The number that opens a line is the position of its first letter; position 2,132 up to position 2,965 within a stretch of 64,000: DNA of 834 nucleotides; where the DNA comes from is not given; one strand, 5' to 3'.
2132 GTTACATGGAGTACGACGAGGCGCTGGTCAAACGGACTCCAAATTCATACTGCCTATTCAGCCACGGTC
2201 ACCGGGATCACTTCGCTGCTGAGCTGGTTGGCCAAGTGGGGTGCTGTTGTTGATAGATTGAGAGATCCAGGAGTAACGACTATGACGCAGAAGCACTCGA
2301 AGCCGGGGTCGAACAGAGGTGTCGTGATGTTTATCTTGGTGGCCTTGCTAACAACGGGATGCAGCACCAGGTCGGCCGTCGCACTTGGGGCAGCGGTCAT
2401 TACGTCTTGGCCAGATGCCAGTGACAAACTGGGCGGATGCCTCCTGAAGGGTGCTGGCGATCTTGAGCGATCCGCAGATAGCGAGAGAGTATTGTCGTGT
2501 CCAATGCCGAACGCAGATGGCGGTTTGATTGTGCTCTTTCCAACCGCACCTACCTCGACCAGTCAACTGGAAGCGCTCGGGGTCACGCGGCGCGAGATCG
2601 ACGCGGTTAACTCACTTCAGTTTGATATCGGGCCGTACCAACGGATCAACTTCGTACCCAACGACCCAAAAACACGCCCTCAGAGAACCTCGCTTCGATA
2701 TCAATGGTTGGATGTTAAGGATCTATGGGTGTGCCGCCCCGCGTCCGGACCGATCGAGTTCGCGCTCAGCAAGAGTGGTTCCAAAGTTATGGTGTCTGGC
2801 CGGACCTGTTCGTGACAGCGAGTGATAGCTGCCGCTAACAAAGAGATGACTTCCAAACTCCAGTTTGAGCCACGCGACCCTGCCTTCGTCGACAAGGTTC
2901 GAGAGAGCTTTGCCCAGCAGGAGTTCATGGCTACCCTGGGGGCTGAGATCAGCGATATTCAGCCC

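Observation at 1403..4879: Three paralogous Cys-pair lipoproteins interleaved with MBL-fold and hotdog genes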

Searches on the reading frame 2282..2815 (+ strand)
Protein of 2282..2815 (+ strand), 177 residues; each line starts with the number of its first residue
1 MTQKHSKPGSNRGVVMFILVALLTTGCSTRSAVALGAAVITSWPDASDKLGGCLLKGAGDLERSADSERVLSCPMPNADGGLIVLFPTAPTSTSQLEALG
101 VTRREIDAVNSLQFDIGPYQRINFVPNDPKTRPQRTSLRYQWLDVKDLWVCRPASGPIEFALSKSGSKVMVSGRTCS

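Call 7: search_protein_families(library=pfam, proteins=[window:2282-2815:+], max_evalue=1)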
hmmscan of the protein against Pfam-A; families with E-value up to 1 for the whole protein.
window:2282-2815:+ (177 aa): 0 families

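Call 8: search_protein_families(library=ncbifam, proteins=[window:2282-2815:+], max_evalue=1)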
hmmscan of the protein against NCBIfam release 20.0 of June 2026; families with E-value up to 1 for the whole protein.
window:2282-2815:+ (177 aa): 0 families

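Call 18: search_solved_structures(query=A3, max_evalue=10)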
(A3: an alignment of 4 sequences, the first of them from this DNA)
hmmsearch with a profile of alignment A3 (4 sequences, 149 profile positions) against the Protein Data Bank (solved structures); distinct sequences matched with E-value up to 10: 3.
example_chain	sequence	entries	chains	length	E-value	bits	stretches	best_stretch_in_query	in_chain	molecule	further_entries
8v2d_J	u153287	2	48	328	0.0015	21.6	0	59-80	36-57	O43_129 component A | O43_129_+4 component A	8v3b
6jhk_A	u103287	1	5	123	1.1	12.3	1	47-86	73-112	RsbS negative regulator of sigma-B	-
8vl4_A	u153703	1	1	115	1.5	11.9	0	72-94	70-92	De novo design protein 312 parent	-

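Call 21: search_protein_representatives(alignment_id=A3)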
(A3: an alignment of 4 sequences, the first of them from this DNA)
Query: 4 sequences, 149 profile positions. Proteins with E-value up to 0.001 (for the whole library): 35; up to 1e-10: 15; up to 1e-30: 4. The best 35 are listed.
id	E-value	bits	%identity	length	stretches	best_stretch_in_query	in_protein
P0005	2.7e-73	261.0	-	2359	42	14-60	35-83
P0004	8.4e-65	233.4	-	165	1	4-149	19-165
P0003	5.6e-54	198.3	-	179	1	1-149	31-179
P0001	3.5e-52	192.5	-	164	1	22-147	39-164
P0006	2.7e-27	111.7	-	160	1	6-145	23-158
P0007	1.4e-20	89.9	-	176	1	17-148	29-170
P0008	4.9e-20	88.2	-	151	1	9-144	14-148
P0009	8.3e-20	87.4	-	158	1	8-146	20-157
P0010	3.9e-17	78.7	-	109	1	42-146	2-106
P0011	7.1e-17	77.9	-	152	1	5-146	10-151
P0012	4.5e-16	75.3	-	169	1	5-137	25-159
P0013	5.7e-14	68.5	-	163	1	7-146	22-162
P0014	3.6e-12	62.6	-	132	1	21-146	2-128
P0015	8.4e-11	58.2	-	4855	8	106-142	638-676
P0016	8.6e-11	58.1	-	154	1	16-138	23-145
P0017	2.9e-09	53.2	-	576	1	7-108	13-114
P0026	1.6e-06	44.3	-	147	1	9-126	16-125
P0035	6.3e-04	35.9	-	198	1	13-128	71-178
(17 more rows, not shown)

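Call 23: predict_structure(alignment_id=A3)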
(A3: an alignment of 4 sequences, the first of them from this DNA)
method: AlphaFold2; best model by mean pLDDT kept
length: 149 residues; sequences in the alignment: 4
mean_pLDDT: 81.1   pTM: 0.77
mean pLDDT of the five models: 81.1, 80.9, 80.2, 79.4, 78.8
residues with pLDDT >= 90: 67; 70-90: 56; 50-70: 11; < 50: 15
segments of 3 or more residues with pLDDT < 50: 1-15
pLDDT, mean of each block of 10 residues (from residue 1): 39 56 91 93 85 88 89 92 72 89 87 86 84 91 74
secondary structure, 60 per line:
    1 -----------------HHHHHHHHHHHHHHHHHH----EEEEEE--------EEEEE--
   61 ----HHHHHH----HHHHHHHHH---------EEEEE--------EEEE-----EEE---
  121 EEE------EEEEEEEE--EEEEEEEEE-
elements in order: H18-35 E40-45 E54-58 H65-70 H75-83 E93-97 E106-109 E115-117 E121-123 E130-137 E140-148

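Call 35: find_encoding_contigs(protein=P0026, flank=8000, max_places=3)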
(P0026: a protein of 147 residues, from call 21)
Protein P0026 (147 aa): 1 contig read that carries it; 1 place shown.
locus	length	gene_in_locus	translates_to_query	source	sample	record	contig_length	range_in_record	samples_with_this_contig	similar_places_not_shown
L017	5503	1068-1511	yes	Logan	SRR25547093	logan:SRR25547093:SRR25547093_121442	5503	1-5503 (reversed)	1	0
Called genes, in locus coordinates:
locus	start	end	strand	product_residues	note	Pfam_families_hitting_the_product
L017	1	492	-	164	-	?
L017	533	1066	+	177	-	PF00775:Dioxygenase_C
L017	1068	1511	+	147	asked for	-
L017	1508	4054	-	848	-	-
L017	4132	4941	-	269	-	PF03575:Peptidase_S51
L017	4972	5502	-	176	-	?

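Call 39: search_protein_families(library=pfam, proteins=[P0017, P0035], max_evalue=0.01)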
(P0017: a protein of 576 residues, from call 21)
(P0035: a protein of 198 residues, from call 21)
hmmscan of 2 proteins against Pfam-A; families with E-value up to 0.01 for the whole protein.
P0017 (576 aa): 1 family
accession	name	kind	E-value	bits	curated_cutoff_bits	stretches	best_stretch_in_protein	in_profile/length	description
PF03372.29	Exo_endo_phos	-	1.8e-28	100.2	24.5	1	219-567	1-225/225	Endonuclease/Exonuclease/phosphatase family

P0035 (198 aa): 0 families

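Call 41: predict_structure(alignment_id=A6)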
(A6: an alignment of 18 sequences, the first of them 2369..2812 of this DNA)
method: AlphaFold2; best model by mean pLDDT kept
length: 148 residues; sequences in the alignment: 18
mean_pLDDT: 87.4   pTM: 0.80
mean pLDDT of the five models: 87.4, 87.1, 86.8, 86.3, 86.3
residues with pLDDT >= 90: 104; 70-90: 26; 50-70: 9; < 50: 9
segments of 3 or more residues with pLDDT < 50: 1-3, 7-12
pLDDT, mean of each block of 10 residues (from residue 1): 49 71 95 97 85 93 95 96 80 93 92 92 90 96 88
secondary structure, 60 per line:
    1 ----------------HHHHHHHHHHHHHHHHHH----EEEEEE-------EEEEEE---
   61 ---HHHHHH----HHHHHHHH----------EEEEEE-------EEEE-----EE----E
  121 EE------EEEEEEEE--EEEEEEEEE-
elements in order: H17-34 E39-44 E52-57 H64-69 H74-81 E92-97 E105-108 E120-122 E129-136 E139-147

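Call 53: find_related_loci(query=A7, collection=metagenome_contigs, flank=10000)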
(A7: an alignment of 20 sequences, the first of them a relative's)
Query A7 (147 aa) in metagenome_contigs; peptide patterns used: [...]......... (x = any residue, [..] = any of these).
96 stretches matched a pattern; 12 encode a relative of the query (tblastn E <= 1e-3); 12 distinct loci.
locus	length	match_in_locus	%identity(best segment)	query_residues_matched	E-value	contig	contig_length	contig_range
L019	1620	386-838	40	9-147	3e-29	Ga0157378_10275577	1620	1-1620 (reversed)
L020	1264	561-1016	41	8-146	5e-29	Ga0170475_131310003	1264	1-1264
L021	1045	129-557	41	8-147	1e-29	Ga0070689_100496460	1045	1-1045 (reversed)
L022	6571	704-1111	41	1-135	4e-24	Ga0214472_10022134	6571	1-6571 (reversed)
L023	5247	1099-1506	41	1-135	5e-24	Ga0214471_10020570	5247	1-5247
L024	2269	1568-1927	40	15-124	4e-22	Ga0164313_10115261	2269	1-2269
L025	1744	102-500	41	7-134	5e-22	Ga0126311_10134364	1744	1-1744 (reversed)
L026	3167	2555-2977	39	19-146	7e-21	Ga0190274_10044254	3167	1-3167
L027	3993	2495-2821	37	22-124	2e-18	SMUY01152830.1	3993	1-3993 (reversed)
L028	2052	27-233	32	22-83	1e-9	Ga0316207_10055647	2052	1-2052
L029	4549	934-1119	35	7-66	3e-6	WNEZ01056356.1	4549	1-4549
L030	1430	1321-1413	56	8-39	4e-6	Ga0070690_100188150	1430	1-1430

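Call 63: find_homologous_proteins(query=P0017, max_evalue=1e-10)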
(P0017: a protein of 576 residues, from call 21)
Query P0017 (576 aa): 7989 proteins with E <= 1e-10 among 8000 candidates; the best 120 are listed.
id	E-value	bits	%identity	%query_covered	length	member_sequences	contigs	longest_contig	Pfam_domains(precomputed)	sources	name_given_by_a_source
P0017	0.0e+0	1329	100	100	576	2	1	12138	PF03372.30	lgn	-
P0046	3.8e-269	913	71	100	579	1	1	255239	PF03372.30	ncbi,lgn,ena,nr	ncbi:MAG: endonuclease/exonuclease/phosphatase family protein [Deltaproteobacteria bacterium]|nr:end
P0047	1.3e-166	574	48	62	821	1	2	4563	PF03372.30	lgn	-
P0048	2.6e-158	546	63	65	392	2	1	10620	PF03372.30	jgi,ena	-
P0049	1.2e-155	538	62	65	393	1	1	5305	PF03372.30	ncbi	-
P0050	6.6e-155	535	64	63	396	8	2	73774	PF03372.30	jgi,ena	jgi:hypothetical protein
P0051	2.1e-153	530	60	68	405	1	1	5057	PF03372.30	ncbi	-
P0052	6.7e-153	529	66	63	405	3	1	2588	PF03372.30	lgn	-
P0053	8.0e-153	528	64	64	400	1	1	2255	PF03372.30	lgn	-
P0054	1.8e-152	527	64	62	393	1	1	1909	PF03372.30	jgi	-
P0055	2.9e-152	527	66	63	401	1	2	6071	PF03372.30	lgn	-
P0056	1.8e-151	524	62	63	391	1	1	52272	PF03372.30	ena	-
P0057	2.6e-151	523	63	64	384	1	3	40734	PF03372.30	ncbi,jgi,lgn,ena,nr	ncbi:MAG TPA: endonuclease/exonuclease/phosphatase family protein [Phycisphaerae bacterium]|nr:endon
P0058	6.1e-151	522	64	64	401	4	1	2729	PF03372.30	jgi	jgi:endonuclease/exonuclease/phosphatase family metal-dependent hydrolase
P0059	8.1e-151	522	65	62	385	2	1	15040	PF03372.30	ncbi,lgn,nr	ncbi:MAG: endonuclease/exonuclease/phosphatase family protein [Acidobacteria bacterium]|nr:MAG: endo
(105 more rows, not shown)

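Call 65: find_encoding_contigs(protein=P0046, flank=8000, max_places=2)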
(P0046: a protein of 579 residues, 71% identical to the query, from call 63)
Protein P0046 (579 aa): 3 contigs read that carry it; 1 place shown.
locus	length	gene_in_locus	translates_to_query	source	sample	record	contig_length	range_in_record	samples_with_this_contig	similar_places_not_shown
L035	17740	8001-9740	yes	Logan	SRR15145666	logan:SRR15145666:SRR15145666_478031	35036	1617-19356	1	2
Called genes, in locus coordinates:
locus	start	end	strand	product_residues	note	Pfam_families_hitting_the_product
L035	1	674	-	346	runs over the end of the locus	PF08334:T2SSG (faint)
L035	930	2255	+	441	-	PF02036:SCP2 (weak), PF00268:Ribonuc_red_sm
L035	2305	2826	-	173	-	PF12867:DinB_2, PF11716:MDMPI_N (weak)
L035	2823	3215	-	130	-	-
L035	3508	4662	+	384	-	-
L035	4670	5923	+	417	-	-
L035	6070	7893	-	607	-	PF00656:Peptidase_C14, PF08238:Sel1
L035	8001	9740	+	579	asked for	PF03372:Exo_endo_phos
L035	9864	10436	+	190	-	PF07638:Sigma70_ECF, PF08281:Sigma70_r4_2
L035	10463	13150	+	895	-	PF00069:Pkinase, PF07714:PK_Tyr_Ser-Thr, PF03109:ABC1, PF13424:TPR_12, PF13424:TPR_12, PF24885:TPR_NPHP3, PF13374:TPR_10, PF13424:TPR_12, +13 more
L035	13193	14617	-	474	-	-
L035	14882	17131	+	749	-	PF25778:DUF7948, PF06739:SBBP (faint)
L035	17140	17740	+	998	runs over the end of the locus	PF07224:Chlorophyllase (weak)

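Call 66: fold_search(model_id=the predicted structure, library=pdb)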
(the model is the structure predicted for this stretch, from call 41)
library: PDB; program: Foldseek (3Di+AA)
matches with E <= 10: 731; with E <= 0.001: 0
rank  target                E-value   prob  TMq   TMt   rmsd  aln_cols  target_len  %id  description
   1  1bqh_I                2.1e-01  0.04  0.14  0.15  15.0       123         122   14  MURINE CD8AA ECTODOMAIN FRAGMENT IN COMPLEX WITH H-2KB/VSV8 (released 1998-08-19)
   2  8zhd_G                2.7e-01  0.06  0.13  0.17  15.5       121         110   13  SARS-CoV-2 spike trimer (6P) in complex with two R1-26 Fabs (released 2024-08-21)
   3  8rvd_H                3.0e-01  0.06  0.14  0.11  15.4       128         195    8  Unbound murine diabetogenic 4.1 TCR (released 2025-02-12)
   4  6xax_B                3.2e-01  0.06  0.12  0.08  14.4       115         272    4  Structure of a fragment of human fibronectin containing the 11th type III domain, extra domain A, and the 12th type II (released 2021-06-09)
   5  2apw                  4.1e-01  0.06  0.14  0.18  14.0       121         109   10  Crystal Structure of the G17E/A52V/S54N/K66E/E80V/L81S/T87S/G96V variant of the murine T cell receptor V beta 8.2 domain (released 2006-03-21)
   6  3e6z                  4.3e-01  0.06  0.15  0.23  11.9       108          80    8  1.0 A Structure of CusF-W44A-Cu(II) residues 10-88 from Escherichia coli (released 2009-07-07)
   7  2icw_J                4.3e-01  0.06  0.14  0.18  14.0       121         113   11  Crystal structure of a complete ternary complex between TCR, superantigen, and peptide-MHC class II molecule (released 2007-03-20)
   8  6xay_A                4.6e-01  0.04  0.12  0.08  15.0       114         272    7  Structure of a fragment of human fibronectin containing the 10th, 11th and 12th type III domains (released 2021-06-09)
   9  2apv                  4.6e-01  0.04  0.14  0.18  15.3       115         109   10  Crystal Structure of the G17E/A52V/S54N/Q72H/E80V/L81S/T87S/G96V variant of the murine T cell receptor V beta 8.2 domain (released 2006-03-21)
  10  8pb1_C                4.6e-01  0.04  0.12  0.10  16.3       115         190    9  Cryo-EM structure of a pre-dimerized murine IL-12 complete extracellular signaling complex (Class 1), obtained after l (released 2024-02-07)
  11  2nnc_B                5.2e-01  0.06  0.16  0.20  16.0       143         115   12  Structure of the sulfur carrier protein SoxY from Chlorobium limicola f thiosulfatophilum (released 2007-03-13)
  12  8rvd_J                5.2e-01  0.05  0.14  0.11  15.4       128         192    8  Unbound murine diabetogenic 4.1 TCR (released 2025-02-12)
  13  8rvd_P                5.2e-01  0.04  0.14  0.11  15.5       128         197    8  Unbound murine diabetogenic 4.1 TCR (released 2025-02-12)
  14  6iea_L                5.5e-01  0.03  0.13  0.09  14.3       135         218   12  Structure of RVFV Gn and human monoclonal antibody R13 (released 2019-04-10)
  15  2vb2                  6.2e-01  0.06  0.15  0.25  11.6       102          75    9  Crystal structure of Cu(I)CusF (released 2007-12-18)
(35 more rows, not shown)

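Call 69: search_protein_families(library=padloc, proteins=[window:2282-2815:+], max_evalue=0.1)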
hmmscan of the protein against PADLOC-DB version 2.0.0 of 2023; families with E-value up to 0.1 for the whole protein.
window:2282-2815:+ (177 aa): 1 family
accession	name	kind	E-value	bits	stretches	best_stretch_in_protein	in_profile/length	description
PDLC03535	REase_II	-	0.028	11.9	1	118-155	164-202/227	Type II restriction enzyme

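Call 70: search_protein_families(library=phrogs, proteins=[window:2282-2815:+], max_evalue=0.1)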
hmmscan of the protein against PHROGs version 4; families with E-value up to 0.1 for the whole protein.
window:2282-2815:+ (177 aa): 1 family
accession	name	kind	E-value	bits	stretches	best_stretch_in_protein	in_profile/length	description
phrog_1804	-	lysis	0.061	14.2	1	14-51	5-39/136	Rz-like spanin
